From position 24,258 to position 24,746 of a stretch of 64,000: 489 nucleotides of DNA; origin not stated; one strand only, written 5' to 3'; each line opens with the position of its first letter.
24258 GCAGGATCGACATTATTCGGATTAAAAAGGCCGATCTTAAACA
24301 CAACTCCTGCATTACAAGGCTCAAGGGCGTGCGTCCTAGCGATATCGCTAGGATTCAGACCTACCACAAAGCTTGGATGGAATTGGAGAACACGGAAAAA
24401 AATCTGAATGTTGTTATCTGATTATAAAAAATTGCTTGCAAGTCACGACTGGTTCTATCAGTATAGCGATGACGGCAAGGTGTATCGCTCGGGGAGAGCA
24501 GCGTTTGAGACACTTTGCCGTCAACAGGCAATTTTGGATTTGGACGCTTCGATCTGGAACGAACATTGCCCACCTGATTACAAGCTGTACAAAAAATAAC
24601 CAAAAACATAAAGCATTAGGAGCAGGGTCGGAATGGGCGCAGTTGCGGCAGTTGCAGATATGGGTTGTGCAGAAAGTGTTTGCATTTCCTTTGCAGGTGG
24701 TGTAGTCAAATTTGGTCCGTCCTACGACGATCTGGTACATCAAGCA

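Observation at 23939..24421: Phage-encoded small alarmone hydrolase (SpoT-type HD domain)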

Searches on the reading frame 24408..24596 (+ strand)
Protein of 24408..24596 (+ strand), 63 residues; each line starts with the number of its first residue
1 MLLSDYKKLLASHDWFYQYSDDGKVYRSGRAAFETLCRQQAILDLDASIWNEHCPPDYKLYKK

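Call 19: search_protein_families(library=phrogs, proteins=[window:24408-24596:+], max_evalue=0.001)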
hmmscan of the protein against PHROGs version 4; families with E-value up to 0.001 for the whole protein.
window:24408-24596:+ (63 aa): 0 families

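Call 20: search_protein_families(library=pfam, proteins=[window:24408-24596:+], max_evalue=0.01)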
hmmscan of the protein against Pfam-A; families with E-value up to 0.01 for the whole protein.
window:24408-24596:+ (63 aa): 0 families

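Call 64: search_protein_families(library=padloc, proteins=[window:24408-24596:+], max_evalue=0.01)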
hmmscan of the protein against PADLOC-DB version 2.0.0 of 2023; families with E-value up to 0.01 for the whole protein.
window:24408-24596:+ (63 aa): 0 families
